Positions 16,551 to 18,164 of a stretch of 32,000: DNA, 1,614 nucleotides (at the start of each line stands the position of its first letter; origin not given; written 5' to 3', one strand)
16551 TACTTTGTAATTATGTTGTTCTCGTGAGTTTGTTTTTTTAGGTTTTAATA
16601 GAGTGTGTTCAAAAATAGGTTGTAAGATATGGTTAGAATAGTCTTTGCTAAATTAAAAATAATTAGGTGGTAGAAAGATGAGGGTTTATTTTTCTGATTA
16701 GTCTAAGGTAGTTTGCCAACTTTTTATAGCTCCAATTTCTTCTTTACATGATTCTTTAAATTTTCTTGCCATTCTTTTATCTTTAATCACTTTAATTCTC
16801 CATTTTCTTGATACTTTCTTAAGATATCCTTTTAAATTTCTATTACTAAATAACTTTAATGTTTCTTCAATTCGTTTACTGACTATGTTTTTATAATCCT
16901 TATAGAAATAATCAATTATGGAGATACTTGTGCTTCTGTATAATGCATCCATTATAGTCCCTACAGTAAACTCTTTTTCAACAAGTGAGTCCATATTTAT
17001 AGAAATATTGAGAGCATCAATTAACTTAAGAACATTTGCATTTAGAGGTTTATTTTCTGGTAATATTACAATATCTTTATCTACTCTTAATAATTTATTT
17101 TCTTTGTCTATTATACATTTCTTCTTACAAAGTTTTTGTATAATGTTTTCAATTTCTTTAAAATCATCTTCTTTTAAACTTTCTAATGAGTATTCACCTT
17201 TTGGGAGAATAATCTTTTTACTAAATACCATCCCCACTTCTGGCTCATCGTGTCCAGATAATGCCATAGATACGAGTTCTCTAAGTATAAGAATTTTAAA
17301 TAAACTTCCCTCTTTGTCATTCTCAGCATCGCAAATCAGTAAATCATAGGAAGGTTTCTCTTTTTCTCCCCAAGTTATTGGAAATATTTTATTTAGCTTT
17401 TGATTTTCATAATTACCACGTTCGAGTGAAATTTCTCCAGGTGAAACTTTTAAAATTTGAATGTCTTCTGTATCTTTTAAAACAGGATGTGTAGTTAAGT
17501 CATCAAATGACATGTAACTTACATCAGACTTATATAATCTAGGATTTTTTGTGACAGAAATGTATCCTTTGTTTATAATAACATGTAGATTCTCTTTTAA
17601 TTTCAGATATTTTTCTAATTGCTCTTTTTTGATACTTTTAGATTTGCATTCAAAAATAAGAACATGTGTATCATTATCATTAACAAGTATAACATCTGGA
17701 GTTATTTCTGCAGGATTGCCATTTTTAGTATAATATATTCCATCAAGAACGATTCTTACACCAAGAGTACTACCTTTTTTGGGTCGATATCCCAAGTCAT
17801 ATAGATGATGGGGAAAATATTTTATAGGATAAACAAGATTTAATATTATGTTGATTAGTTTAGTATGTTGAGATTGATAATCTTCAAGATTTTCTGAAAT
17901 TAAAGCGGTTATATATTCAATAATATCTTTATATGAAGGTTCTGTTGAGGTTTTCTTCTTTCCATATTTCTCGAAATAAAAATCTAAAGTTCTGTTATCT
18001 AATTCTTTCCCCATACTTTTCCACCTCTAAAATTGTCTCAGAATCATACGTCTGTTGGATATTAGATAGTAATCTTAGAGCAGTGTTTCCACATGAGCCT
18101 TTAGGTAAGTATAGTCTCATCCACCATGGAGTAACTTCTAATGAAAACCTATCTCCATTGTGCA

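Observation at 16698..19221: Uncharacterised two-gene operon: 408-aa unknown protein translationally coupled to a PD-(D/E)xK-domain protein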

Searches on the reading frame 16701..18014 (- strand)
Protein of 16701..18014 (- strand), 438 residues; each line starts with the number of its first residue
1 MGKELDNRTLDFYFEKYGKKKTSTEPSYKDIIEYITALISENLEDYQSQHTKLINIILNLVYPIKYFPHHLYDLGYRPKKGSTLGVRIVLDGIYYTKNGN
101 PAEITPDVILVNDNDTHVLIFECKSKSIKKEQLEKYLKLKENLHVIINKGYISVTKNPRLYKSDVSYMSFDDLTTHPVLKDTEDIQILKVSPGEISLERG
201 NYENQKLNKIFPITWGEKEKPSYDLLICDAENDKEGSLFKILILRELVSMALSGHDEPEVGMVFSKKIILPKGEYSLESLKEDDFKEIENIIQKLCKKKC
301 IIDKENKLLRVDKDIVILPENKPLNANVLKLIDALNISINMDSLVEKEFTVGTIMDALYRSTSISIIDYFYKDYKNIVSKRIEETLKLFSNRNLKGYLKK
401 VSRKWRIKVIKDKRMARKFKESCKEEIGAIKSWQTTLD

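Call 6: search_protein_families(library=pfam, proteins=[window:16701-18014:-], max_evalue=0.01)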
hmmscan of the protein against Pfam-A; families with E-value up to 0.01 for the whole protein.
window:16701-18014:- (438 aa): 1 family
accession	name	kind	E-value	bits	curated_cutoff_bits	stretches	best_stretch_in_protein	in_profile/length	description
PF23066.1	PH_21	-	0.0034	17.9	27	1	110-176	4-70/120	C-Maf-inducing protein PH domain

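Call 7: search_protein_families(library=padloc, proteins=[window:16701-18014:-], max_evalue=0.1)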
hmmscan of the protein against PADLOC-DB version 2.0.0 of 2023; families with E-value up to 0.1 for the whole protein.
window:16701-18014:- (438 aa): 0 families

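Call 8: search_protein_families(library=ncbifam, proteins=[window:16701-18014:-], max_evalue=0.1)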
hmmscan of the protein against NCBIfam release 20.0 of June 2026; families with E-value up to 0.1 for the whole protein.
window:16701-18014:- (438 aa): 1 family
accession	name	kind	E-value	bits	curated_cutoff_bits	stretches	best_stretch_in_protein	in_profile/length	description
TIGR02744.1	TrbI_Ftype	equivalog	0.028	14.5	83.65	1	8-54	41-86/112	type-F conjugative transfer system protein TrbI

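Call 9: search_protein_families(library=phrogs, proteins=[window:16701-18014:-], max_evalue=0.1)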
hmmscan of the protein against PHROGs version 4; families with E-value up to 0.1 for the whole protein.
window:16701-18014:- (438 aa): 2 families
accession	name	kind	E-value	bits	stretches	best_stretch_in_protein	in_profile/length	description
phrog_27163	-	unknown function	0.00059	20.8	1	48-141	5-87/285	-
phrog_18916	-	unknown function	0.0024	17.3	1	89-224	98-233/643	-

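Call 10: search_solved_structures(query=window:16701-18014:-, max_evalue=10)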
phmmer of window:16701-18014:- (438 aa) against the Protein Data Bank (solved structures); distinct sequences matched with E-value up to 10: 0.

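Call 13: find_homologous_proteins(query=window:16701-18014:-)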
Query window:16701-18014:- (438 aa): 4 proteins with E <= 0.001 among 8000 candidates.
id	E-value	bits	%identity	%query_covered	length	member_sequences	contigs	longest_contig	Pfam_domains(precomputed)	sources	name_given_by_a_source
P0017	4.5e-251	851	88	100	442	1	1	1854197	PF27326.1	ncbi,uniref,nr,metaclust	ncbi:hypothetical protein [Methanotorris igneus]|uniref:Uncharacterized protein n=1 Tax=Methanotorri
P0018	1.7e-63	233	36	89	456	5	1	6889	PF27326.1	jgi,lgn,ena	-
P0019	7.2e-59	218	36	89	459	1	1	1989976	PF27326.1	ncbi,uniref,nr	ncbi:hypothetical protein E3E38_08925 [Thermococcus sp. 18S1]|uniref:hypothetical protein n=1 Tax=Th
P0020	3.0e-39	153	37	64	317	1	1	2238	PF27326.1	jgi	-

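Call 16: find_encoding_contigs(protein=P0019, flank=10000, max_places=2)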
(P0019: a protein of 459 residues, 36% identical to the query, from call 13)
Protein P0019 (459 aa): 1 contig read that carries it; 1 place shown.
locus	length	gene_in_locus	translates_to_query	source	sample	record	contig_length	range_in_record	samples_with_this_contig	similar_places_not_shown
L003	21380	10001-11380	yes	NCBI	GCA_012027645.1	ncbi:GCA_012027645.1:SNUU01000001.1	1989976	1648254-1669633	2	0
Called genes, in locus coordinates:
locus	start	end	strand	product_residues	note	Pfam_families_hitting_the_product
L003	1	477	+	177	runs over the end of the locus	PF02441:Flavoprotein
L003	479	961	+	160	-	PF12840:HTH_20, PF13404:HTH_AsnC-type, PF13412:HTH_24, PF25212:HVO_A0114 (weak), PF08279:HTH_11 (weak), PF09339:HTH_IclR (weak), PF22482:AsnC_trans_reg_3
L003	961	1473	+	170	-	PF01928:CYTH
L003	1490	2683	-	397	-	PF01926:MMR_HSR1, PF02421:FeoB_N (weak), PF08438:YGR210-like_G4, PF02824:TGS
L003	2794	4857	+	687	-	PF11008:DUF2846 (faint), PF22820:TcaA_3rd_4th (faint), PF13620:CarboxypepD_reg (faint), PF08308:PEGA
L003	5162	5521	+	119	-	-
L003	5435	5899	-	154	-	-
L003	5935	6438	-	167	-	PF03168:LEA_2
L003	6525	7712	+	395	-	-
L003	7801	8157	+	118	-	-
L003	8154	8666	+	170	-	-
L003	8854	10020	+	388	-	PF25924:MJECL33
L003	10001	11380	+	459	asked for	PF27326:MJECL32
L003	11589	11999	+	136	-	-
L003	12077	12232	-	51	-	-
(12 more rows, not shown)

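Call 24: find_homologous_proteins(query=A2, max_evalue=0.001)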
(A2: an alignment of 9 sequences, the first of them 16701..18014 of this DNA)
Query A2 (9 sequences) (438 aa, profile of the alignment): 12 proteins with E <= 0.001 among 8000 candidates.
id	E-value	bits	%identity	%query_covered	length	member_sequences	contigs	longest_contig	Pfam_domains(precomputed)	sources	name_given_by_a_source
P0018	3.0e-197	674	36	89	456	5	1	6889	PF27326.1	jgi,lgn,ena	-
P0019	1.5e-196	671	36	89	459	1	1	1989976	PF27326.1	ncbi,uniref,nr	ncbi:hypothetical protein E3E38_08925 [Thermococcus sp. 18S1]|uniref:hypothetical protein n=1 Tax=Th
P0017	1.7e-170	586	88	100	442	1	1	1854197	PF27326.1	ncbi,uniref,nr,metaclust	ncbi:hypothetical protein [Methanotorris igneus]|uniref:Uncharacterized protein n=1 Tax=Methanotorri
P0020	8.8e-91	323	37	64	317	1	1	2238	PF27326.1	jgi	-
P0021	5.6e-69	251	100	43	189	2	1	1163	-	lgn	-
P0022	3.1e-39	153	28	48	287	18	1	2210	PF27326.1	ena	-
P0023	1.7e-36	144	28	49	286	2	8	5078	PF27326.1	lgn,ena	-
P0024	9.6e-36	142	27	47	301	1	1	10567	PF27326.1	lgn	-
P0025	1.2e-34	138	28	29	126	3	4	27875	PF27326.1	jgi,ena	-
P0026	2.9e-29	120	33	21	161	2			PF27326.1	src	-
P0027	7.8e-14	70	100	18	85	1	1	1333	PF27326.1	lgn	-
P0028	2.4e-9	55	38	9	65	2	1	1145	PF27326.1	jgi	jgi:hypothetical protein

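Call 39: predict_structure(alignment_id=A4)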
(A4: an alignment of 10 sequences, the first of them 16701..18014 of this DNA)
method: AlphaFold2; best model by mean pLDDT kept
length: 438 residues; sequences in the alignment: 10
mean_pLDDT: 59.4   pTM: 0.50
mean pLDDT of the five models: 59.4, 58.7, 57.3, 57.1, 56.5
residues with pLDDT >= 90: 70; 70-90: 98; 50-70: 44; < 50: 226
segments of 3 or more residues with pLDDT < 50: 1-129, 142-171, 188-196, 201-235, 362-373, 433-438
pLDDT, mean of each block of 10 residues (from residue 1): 35 41 43 42 39 39 35 34 34 37 41 41 43 52 39 34 43 53 50 44 42 33 38 53 84 84 94 87 85 80 85 90 92 88 94 75 39 60 90 94 93 87 84 43
secondary structure, 60 per line:
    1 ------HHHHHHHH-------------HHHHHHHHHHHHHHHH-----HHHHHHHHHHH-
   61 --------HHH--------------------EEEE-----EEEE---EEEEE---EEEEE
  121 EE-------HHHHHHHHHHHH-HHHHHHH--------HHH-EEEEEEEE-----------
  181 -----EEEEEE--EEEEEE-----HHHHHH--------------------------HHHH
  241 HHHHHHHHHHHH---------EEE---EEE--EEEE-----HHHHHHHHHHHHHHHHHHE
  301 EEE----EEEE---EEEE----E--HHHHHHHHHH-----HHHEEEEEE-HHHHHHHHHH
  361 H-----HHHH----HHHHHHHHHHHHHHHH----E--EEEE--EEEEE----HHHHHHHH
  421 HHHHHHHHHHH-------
elements in order: H7-14 H28-43 H49-59 E92-95 E101-104 E108-112 E116-122 H130-141 H143-149 E162-169 E186-191 E194-199 H205-210 H237-252 E262-264 E268-270 E273-276 H282-299 E300-303 E308-311 E315-318 H326-335 E344-349 H351-361 H367-370 H375-390 E398-401 E404-408 H413-431

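Call 43: fold_search(model_id=the predicted structure, library=pdb)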
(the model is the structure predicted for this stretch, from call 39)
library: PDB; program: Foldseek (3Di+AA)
matches with E <= 10: 303; with E <= 0.001: 0
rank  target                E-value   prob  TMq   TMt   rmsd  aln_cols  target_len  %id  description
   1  3jsy_A                3.0e-02  1.00  0.15  0.29   3.3        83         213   14  N-terminal fragment of ribosomal protein L10 from Methanococcus jannaschii (released 2010-05-26)
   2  4v7e_Cq               5.8e-02  0.63  0.15  0.24  20.8       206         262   10  Model of the small subunit RNA based on a 5.5 A cryo-EM map of Triticum aestivum translating 80S ribosome (released 2014-07-09)
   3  9i2d_Ls               6.2e-02  1.00  0.15  0.29   3.0        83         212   13  NMT1-NAC bound human RNC with 10 amino acid ARF1-linker (released 2026-02-04)
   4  9gy4_s                6.5e-02  1.00  0.15  0.32   2.6        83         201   16  60S ribosomal subunit in complex with E3-UFM1 ligase and RQC machinery components NEMF and LTN1 (Composite map) (released 2025-05-14)
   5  4v6i_Bs               6.5e-02  0.66  0.16  0.26  19.6       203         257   12  Localization of the small subunit ribosomal proteins into a 6.1 A cryo-EM map of Saccharomyces cerevisiae translating (released 2014-07-09)
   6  7ewz_B                7.4e-02  0.47  0.15  0.31  12.8       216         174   13  Crystal structure of Ebinur Lake virus cap snatching endonuclease (D92A mutant) (released 2022-01-26)
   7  3jsy_B                7.8e-02  0.99  0.15  0.29   3.3        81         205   17  N-terminal fragment of ribosomal protein L10 from Methanococcus jannaschii (released 2010-05-26)
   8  7ex1_B                8.3e-02  0.54  0.17  0.35  10.6       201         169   12  Crystal structure of Ebinur Lake virus cap snatching endonuclease (Y109A mutant) (released 2022-01-26)
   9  5it7_rr               1.0e-01  0.33  0.15  0.31  21.5       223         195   14  Structure of the Kluyveromyces lactis 80S ribosome in complex with the cricket paralysis virus IRES and eEF2 (released 2016-05-18)
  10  6zqd_JJ               1.0e-01  0.12  0.11  0.18  19.0       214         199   12  Cryo-EM structure of the 90S pre-ribosome from Saccharomyces cerevisiae, state Post-A1 (released 2020-09-23)
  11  8k2d_P0               1.1e-01  0.99  0.15  0.30   2.9        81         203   15  Cryo-EM structure of the yeast 80S ribosome with tigecycline, eEF2, Stm1 and eIF5A (released 2024-07-10)
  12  7olc_Ls               1.1e-01  0.95  0.15  0.33   7.2        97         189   15  Thermophilic eukaryotic 80S ribosome at idle POST state (released 2022-01-26)
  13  8q87_Bs               1.3e-01  0.98  0.14  0.30   3.3        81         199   16  Structure of the G. gallus 80S rotated ribosome in complex with eEF2 and SERBP1 (released 2024-08-28)
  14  2okf_A                1.3e-01  0.75  0.15  0.41   5.7       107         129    8  CRYSTAL STRUCTURE OF A FDXN ELEMENT EXCISION CONTROLLING FACTOR PROTEIN (AVA_3312) FROM ANABAENA VARIABILIS AT 1.60 A  (released 2007-01-30)
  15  6j3l_MODEL_1_A        1.5e-01  0.97  0.15  0.63   5.0        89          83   18  Solution structure of the N-terminal extended protuberant domain of eukaryotic ribosomal stalk protein P0 (released 2019-09-04)
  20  8ps5_A                2.6e-01  0.15  0.15  0.15  20.6       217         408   15  Escherichia coli SduA complex bound to DNA (released 2025-01-22)
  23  6xl1_A                2.9e-01  0.60  0.13  0.15   5.1        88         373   15  crystal structure of cA4-activated Card1(D294N) (released 2020-12-30)
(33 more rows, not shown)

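Call 66: search_solved_structures(query=A8, max_evalue=10, show_alignments=3)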
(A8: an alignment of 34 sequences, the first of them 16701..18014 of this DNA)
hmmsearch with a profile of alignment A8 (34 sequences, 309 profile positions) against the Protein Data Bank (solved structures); distinct sequences matched with E-value up to 10: 4.
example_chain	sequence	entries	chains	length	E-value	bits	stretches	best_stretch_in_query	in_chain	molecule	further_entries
7bqq_A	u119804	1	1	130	0.29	13.9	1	207-268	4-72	Gogy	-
7pwg_b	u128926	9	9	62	0.38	13.6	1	246-296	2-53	60S ribosomal protein L29 | Ribosomal protein L29 | 60S ribosomal protein eL29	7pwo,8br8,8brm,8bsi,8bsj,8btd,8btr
6ytv_A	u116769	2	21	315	0.72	12.6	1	211-281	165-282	Calcium homeostasis modulator protein 6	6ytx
5vwe_A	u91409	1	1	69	0.78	12.5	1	205-251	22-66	FACT complex subunit SSRP1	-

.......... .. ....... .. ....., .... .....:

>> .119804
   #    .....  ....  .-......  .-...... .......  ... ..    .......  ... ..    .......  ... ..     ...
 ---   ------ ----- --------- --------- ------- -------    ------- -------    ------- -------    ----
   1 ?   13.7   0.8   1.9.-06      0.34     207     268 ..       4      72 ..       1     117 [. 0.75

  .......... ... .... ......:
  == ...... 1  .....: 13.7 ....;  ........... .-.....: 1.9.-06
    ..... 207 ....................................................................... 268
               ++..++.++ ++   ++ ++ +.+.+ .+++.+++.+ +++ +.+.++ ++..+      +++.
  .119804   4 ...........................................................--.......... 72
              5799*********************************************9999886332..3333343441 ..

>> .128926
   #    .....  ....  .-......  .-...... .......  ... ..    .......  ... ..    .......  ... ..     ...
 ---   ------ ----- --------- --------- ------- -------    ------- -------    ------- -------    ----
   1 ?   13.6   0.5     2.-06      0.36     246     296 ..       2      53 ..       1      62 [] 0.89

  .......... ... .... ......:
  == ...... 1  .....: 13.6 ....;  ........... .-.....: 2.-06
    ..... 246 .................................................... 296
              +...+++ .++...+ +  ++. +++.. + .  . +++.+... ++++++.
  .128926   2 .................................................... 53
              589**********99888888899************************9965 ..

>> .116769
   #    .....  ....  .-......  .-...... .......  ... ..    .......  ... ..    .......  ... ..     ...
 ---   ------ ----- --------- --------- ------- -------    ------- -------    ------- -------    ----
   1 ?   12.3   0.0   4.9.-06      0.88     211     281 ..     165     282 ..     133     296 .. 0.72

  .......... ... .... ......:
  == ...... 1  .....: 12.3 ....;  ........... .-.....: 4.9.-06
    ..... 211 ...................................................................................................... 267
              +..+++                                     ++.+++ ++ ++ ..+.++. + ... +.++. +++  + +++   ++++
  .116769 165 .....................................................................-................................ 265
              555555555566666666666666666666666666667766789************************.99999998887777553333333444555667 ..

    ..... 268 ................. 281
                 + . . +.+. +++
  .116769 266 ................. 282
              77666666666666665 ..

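Call 67: search_protein_families(library=pfam, alignment_id=A8, max_evalue=0.01)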
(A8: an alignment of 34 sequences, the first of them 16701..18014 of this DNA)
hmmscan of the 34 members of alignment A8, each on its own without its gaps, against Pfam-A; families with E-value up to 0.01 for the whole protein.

A. member 1, window:16701-18014:- (438 aa): 1 family
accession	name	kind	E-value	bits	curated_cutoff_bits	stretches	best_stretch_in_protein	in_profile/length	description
PF23066.1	PH_21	-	0.0034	17.9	27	1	110-176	4-70/120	C-Maf-inducing protein PH domain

B. families by the number of members that match (of 34 scanned): 7 families
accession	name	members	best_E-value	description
PF13588.12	HSDR_N_2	2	0.00029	Type I restriction enzyme R protein N terminus (HSDR_N)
PF13646.12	HEAT_2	2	0.0012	HEAT repeats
PF20786.2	DUF6840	1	0.0032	Family of unknown function (DUF6840)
PF23066.1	PH_21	1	0.0034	C-Maf-inducing protein PH domain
PF04643.17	Motilin_assoc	1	0.0038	Motilin/ghrelin-associated peptide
PF21980.2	MksE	1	0.0048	Condensin complex protein MksE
PF06250.17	YhcG_C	1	0.0051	YhcG PDDEXK nuclease domain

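Call 104: search_dna_similar(query=window:16701-18014:-, collection=plasmids, mode=protein, max_evalue=0.001)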
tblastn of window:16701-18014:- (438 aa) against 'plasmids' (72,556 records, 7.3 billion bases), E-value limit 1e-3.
No match.
